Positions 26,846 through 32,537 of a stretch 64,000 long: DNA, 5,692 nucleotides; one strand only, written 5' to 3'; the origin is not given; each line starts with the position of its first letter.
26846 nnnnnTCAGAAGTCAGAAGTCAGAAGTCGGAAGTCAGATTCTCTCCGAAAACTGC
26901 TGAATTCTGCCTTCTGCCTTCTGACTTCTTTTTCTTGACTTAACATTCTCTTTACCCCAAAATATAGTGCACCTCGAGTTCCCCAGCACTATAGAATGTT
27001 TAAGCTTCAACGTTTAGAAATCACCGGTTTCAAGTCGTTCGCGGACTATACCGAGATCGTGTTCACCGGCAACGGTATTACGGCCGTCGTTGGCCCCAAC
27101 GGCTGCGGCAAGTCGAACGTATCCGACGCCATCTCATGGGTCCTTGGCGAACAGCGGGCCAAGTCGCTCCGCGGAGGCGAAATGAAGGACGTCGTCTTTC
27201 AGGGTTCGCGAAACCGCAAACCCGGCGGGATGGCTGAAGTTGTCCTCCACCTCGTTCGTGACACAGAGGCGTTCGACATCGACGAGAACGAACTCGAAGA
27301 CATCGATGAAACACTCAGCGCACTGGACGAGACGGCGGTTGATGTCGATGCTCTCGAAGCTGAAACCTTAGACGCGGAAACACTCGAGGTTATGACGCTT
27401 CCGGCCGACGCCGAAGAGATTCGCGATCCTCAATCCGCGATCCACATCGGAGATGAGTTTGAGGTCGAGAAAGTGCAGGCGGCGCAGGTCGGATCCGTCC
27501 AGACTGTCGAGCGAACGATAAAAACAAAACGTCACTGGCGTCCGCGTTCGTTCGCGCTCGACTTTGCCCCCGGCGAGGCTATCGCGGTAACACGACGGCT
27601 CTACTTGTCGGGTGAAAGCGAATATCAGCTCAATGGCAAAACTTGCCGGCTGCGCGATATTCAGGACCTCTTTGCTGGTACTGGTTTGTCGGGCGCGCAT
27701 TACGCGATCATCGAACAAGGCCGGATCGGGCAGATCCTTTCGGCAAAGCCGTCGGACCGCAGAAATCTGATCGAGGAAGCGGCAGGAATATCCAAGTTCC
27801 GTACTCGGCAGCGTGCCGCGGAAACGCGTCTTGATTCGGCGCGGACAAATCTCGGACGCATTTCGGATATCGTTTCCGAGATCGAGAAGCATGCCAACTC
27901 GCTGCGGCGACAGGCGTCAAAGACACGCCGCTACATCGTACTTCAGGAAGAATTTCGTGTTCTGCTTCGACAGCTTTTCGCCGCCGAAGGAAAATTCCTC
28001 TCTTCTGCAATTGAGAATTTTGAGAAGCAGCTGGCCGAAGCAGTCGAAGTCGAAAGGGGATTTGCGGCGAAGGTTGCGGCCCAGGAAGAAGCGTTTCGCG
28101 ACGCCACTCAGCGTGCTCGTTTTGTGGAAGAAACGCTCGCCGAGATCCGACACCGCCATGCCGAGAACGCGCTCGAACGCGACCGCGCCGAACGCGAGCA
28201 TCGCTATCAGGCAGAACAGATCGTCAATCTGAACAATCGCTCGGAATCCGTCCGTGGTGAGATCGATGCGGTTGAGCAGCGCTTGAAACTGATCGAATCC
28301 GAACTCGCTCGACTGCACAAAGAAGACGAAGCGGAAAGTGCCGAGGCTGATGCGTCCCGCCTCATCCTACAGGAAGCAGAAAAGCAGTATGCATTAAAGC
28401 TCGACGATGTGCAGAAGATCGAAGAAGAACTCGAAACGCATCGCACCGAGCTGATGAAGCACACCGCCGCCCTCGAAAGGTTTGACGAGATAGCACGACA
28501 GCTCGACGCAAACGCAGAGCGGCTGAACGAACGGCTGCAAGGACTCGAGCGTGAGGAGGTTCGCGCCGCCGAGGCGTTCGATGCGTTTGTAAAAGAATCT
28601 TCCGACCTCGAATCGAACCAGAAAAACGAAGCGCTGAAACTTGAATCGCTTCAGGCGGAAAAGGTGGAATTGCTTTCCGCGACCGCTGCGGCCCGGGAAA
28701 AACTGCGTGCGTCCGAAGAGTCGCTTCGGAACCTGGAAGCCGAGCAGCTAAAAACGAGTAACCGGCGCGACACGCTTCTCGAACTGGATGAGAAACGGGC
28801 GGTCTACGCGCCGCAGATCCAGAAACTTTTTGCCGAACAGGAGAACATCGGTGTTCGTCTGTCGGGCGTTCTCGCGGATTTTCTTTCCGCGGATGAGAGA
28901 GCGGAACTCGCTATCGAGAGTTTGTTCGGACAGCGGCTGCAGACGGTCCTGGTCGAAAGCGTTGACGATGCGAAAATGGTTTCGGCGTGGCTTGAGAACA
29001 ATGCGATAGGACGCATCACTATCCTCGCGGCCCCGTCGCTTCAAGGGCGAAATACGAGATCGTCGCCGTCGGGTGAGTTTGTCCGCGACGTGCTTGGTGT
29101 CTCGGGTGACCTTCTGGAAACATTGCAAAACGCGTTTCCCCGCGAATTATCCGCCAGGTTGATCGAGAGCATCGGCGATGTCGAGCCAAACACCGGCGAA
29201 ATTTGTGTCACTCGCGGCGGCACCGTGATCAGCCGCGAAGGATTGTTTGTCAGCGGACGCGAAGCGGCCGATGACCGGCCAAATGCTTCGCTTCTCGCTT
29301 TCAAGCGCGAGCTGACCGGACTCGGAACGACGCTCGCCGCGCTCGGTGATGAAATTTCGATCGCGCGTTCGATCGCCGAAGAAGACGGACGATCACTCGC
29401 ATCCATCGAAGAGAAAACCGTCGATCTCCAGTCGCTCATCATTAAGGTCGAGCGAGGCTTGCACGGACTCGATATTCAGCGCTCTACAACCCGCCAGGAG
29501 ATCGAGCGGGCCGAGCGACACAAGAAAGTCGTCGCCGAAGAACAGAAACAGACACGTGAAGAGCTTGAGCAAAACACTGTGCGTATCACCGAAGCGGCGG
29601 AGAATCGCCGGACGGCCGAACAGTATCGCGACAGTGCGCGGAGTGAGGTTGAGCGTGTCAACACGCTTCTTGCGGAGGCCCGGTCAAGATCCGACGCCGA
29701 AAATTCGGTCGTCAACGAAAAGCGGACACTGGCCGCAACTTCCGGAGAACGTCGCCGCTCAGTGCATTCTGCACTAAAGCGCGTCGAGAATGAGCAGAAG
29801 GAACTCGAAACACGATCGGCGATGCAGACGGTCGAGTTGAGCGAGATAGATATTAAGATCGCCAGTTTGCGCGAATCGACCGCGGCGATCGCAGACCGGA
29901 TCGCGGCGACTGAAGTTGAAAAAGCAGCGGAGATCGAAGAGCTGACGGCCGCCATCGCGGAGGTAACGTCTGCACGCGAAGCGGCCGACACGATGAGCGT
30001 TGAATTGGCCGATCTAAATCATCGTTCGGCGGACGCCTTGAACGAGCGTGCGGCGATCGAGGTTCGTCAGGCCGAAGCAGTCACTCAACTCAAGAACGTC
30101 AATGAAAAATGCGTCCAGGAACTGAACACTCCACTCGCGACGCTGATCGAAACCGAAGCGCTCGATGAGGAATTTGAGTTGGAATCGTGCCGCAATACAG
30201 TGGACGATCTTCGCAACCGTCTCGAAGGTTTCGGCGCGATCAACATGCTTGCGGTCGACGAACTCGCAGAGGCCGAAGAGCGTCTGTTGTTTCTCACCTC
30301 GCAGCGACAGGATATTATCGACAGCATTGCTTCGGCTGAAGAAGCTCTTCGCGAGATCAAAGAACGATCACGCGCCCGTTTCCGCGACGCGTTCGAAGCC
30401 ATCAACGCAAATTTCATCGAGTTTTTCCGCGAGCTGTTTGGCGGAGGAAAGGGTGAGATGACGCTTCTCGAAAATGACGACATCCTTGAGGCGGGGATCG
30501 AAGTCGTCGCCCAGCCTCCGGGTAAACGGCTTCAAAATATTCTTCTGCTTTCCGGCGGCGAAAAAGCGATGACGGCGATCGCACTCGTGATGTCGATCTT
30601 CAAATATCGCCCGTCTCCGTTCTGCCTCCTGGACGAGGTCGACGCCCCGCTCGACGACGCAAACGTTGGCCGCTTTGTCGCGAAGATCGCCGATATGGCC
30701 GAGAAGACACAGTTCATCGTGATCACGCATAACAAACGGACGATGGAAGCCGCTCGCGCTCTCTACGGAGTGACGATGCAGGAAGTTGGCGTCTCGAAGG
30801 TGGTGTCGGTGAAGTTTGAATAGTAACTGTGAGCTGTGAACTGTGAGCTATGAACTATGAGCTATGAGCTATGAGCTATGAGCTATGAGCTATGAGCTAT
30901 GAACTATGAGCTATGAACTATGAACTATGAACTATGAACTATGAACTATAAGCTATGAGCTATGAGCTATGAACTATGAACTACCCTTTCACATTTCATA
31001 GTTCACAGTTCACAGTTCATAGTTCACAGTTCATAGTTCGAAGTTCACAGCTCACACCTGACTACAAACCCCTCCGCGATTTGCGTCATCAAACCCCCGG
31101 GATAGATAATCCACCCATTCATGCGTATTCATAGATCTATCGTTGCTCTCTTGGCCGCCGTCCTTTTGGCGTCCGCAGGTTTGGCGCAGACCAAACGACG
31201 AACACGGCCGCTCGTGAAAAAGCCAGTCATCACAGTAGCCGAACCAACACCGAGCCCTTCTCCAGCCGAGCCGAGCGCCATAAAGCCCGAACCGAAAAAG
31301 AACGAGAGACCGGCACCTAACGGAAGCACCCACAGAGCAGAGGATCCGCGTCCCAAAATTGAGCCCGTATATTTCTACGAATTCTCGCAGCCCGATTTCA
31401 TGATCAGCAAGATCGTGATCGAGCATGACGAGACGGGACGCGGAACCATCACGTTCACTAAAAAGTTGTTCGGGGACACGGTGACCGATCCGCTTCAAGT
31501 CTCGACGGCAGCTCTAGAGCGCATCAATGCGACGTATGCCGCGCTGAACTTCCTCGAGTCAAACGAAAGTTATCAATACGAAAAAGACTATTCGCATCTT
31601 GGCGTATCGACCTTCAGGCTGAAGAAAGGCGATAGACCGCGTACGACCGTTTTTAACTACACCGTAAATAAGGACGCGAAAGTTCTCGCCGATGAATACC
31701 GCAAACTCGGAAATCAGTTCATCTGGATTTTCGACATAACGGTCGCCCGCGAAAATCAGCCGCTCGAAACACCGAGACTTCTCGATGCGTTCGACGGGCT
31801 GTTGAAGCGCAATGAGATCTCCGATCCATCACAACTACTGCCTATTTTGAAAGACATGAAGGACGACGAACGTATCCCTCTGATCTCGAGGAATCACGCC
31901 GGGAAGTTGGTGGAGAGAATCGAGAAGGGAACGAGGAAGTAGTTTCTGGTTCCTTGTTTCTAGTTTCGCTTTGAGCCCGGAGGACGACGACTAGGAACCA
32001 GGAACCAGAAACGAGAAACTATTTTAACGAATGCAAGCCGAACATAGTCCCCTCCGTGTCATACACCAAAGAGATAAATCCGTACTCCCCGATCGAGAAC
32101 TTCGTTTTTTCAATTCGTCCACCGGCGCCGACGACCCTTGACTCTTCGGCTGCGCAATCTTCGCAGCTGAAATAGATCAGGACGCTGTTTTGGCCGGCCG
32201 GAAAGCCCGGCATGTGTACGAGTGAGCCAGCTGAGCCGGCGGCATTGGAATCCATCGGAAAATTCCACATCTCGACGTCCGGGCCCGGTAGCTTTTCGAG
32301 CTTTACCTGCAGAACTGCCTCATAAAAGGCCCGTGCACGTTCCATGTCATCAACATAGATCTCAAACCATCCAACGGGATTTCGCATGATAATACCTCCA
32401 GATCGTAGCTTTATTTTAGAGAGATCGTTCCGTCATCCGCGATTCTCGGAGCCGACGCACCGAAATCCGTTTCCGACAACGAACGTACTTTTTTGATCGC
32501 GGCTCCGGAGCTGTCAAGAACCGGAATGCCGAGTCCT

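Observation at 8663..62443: Recurrent intergenic tandem 7-8-nt arrays with a phased GAA/CAA and a fold-back arm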

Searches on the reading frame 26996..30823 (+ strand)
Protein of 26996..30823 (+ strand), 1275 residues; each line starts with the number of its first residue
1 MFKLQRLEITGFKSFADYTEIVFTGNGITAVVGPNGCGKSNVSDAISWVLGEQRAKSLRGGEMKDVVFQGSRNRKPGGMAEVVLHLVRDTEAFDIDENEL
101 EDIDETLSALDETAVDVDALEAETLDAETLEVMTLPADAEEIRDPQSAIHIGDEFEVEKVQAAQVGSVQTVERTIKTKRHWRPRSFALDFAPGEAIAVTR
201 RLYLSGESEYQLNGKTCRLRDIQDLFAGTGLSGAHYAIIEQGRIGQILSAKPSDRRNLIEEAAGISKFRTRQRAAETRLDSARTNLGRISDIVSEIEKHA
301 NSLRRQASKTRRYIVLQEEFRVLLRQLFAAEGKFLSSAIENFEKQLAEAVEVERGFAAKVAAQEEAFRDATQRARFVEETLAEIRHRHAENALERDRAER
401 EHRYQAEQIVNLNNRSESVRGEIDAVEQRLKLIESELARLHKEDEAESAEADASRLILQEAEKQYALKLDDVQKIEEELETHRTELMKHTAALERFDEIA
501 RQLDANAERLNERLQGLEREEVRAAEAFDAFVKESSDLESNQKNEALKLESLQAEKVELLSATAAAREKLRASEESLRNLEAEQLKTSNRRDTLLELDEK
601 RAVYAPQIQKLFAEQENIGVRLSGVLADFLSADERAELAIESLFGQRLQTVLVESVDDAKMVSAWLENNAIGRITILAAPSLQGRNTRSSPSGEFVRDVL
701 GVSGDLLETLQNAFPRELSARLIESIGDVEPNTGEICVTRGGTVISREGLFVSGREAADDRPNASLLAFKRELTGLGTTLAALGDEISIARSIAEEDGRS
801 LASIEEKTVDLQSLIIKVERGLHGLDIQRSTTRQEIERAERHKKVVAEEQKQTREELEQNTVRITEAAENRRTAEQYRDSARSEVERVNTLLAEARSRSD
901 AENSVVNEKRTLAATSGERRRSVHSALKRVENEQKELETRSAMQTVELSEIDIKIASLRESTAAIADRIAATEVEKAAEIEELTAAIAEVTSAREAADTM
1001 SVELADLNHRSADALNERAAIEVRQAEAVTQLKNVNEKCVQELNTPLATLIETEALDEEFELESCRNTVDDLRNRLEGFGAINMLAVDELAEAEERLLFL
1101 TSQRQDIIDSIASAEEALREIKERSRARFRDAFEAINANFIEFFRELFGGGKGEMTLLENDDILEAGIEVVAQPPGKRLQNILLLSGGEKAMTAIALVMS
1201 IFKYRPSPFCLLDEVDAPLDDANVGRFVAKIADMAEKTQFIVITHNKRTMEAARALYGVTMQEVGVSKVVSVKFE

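Call 13: search_protein_families(library=pfam, proteins=[window:26996-30823:+])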
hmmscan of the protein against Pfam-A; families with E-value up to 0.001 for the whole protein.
window:26996-30823:+ (1275 aa): 5 families
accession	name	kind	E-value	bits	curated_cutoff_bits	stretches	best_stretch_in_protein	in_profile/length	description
PF02463.25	SMC_N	-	1.7e-60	204.6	40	2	193-1267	94-219/220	RecF/RecN/SMC N terminal domain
PF06470.18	SMC_hinge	-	9.6e-13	49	22.5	1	623-698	5-84/116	SMC proteins Flexible Hinge Domain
PF13175.12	AAA_15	-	9.8e-10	39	32.1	1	3-357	2-92/374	AAA ATPase domain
PF13304.12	AAA_21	-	2.4e-09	38.1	27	1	28-85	1-63/304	AAA domain, putative AbiEii toxin, Type IV TA system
PF13555.12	AAA_29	-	2.3e-05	24.5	27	1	4-51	1-47/61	P-loop containing region of AAA domain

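Call 14: find_related_loci(query=window:26996-30823:+, collection=genome_contigs, flank=10000)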
Query window:26996-30823:+ (1275 aa) in genome_contigs; peptide patterns used: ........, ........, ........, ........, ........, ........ (x = any residue, [..] = any of these).
345 stretches matched a pattern; 162 encode a relative of the query (tblastn E <= 1e-3); the best 80 are kept; 80 distinct loci.
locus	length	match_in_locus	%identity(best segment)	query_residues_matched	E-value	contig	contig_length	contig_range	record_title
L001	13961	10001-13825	95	1-1275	0e+0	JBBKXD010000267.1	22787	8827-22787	MAG: Pyrinomonadaceae bacterium isolate metabat_bins.193 k119_3073545, whole genome shotgun sequence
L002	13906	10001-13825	94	1-1275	0e+0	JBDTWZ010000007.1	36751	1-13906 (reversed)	MAG: Acidobacteriota bacterium isolate cluster4_bin.104 NODE_1318_length_36751_cov_7.067446, whole genome shotgun sequen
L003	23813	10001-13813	93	1-1275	0e+0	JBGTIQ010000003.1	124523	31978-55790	MAG: Pyrinomonadaceae bacterium isolate JTS-RE268 k141_11486895, whole genome shotgun sequence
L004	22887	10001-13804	86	1-1275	0e+0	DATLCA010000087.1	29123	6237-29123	MAG TPA_asm: Pyrinomonadaceae bacterium isolate SMAG_U14312 k141_2326223, whole genome shotgun sequence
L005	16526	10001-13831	82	1-1275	0e+0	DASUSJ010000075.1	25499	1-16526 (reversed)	MAG TPA_asm: Pyrinomonadaceae bacterium isolate SMAG_U1733 k141_1889159, whole genome shotgun sequence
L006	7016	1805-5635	81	1-1275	0e+0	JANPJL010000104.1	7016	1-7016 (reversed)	MAG: Acidobacteriota bacterium isolate VAR_61_metabat_408 VAR_61_k141_651071, whole genome shotgun sequence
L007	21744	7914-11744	81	1-1275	0e+0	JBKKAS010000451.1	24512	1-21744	MAG: Pyrinomonadaceae bacterium isolate swi_bin.309 S1Ck127_12111580_flag_1_multi_11.0000_len_24512, whole genome shotgu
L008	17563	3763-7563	64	1-1275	0e+0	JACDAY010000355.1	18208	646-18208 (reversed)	MAG: Blastocatellia bacterium isolate MGR_bin268 SD2897-2912_k127_883911, whole genome shotgun sequence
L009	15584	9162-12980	65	1-1275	0e+0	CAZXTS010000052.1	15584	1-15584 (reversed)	MAG TPA_asm: uncultured Chloracidobacterium sp. isolate SRP072547_co1_246 genome assembly, contig: NODE_6414_length_1558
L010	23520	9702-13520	65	1-1275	0e+0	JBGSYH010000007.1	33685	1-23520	MAG: Pyrinomonadaceae bacterium isolate JTS-RE86 k141_11583791, whole genome shotgun sequence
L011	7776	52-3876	65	1-1275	0e+0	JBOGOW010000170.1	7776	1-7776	MAG: Pyrinomonadaceae bacterium isolate SE1515_concoct.bin.35 NODE_930_length_7776_cov_0.909269, whole genome shotgun se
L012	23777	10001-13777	65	1-1275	0e+0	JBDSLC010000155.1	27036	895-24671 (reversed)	MAG: Pyrinomonadaceae bacterium isolate cluster1_bin.360 k127_3603920, whole genome shotgun sequence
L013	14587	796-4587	65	1-1275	0e+0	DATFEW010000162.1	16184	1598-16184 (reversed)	MAG TPA_asm: Pyrinomonadaceae bacterium isolate SMAG_U8618 k141_2863775, whole genome shotgun sequence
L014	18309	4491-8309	66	1-1275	0e+0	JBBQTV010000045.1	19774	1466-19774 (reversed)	MAG: Pyrinomonadales bacterium isolate Co_metawrap_1861 Cmw_1861_k141_7684177_length_19774_cov_13.8089, whole genome sho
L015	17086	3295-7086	65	1-1275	0e+0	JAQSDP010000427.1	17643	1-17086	MAG: bacterium isolate D1-2020 MAG012 NODE_557_length_17643_cov_4.082784, whole genome shotgun sequence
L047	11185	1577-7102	60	1-1275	0e+0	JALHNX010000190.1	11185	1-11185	MAG: Pyrinomonadaceae bacterium isolate Bin_76_1 c_000000021455, whole genome shotgun sequence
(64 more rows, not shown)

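Call 70: search_protein_families(library=pfam, proteins=[L047:1577-7102:+], max_evalue=0.001)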
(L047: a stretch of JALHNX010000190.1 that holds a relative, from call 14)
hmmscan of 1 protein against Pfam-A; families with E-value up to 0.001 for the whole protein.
L047:1577-7102:+ (1842 aa): 5 families
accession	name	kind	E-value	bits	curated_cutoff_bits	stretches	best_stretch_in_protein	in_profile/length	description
PF02463.25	SMC_N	-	1.1e-44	152.9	40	3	709-1834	69-219/220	RecF/RecN/SMC N terminal domain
PF14890.11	Intein_splicing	-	2.4e-28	99.3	35.8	1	47-598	1-155/155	Intein splicing domain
PF06470.18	SMC_hinge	-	8.6e-15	55.6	22.5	1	1173-1281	4-99/116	SMC proteins Flexible Hinge Domain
PF14528.11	LAGLIDADG_3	-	2.9e-12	47.1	22.5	1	367-453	3-76/82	LAGLIDADG-like domain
PF13304.12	AAA_21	-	0.0005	20.7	27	0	1657-1813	172-299/304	AAA domain, putative AbiEii toxin, Type IV TA system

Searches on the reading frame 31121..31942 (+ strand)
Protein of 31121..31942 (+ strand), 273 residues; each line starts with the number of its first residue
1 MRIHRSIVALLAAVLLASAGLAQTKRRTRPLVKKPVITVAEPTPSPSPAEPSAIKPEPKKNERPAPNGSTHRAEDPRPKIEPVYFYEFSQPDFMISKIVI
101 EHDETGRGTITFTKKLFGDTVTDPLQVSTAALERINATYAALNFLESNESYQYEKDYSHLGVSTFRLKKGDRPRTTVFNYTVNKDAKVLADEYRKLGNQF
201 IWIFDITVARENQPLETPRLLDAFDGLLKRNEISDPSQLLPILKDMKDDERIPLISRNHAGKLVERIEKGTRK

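Call 13: search_protein_families(library=pfam, proteins=[window:31121-31942:+])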
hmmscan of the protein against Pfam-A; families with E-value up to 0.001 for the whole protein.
window:31121-31942:+ (273 aa): 0 families

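Call 37: find_encoding_contigs(protein=window:31121-31942:+, flank=6000, max_places=10)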
Protein window:31121-31942:+ (273 aa): no gene with exactly this product is on record in the collection.

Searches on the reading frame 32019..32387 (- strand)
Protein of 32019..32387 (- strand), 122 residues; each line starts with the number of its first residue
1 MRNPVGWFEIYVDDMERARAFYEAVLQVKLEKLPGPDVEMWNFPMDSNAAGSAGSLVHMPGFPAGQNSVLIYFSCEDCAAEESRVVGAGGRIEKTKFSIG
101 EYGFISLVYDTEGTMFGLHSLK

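Call 13: search_protein_families(library=pfam, proteins=[window:32019-32387:-])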
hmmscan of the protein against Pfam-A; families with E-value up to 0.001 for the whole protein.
window:32019-32387:- (122 aa): 3 families
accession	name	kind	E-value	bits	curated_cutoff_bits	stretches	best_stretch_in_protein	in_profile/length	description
PF00903.31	Glyoxalase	-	7.8e-08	33.2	20.6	1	6-116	3-119/121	Glyoxalase/Bleomycin resistance protein/Dioxygenase superfamily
PF22677.2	Ble-like_N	-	5.2e-06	26.6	24.5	1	7-26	4-23/41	Bleomycin resistance protein-like N-terminal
PF18029.7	Glyoxalase_6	-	0.00014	22.9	23.6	1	12-116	6-103/106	Glyoxalase-like domain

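Call 39: find_encoding_contigs(protein=window:32019-32387:-, flank=3000, max_places=10)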
Protein window:32019-32387:- (122 aa): no gene with exactly this product is on record in the collection.
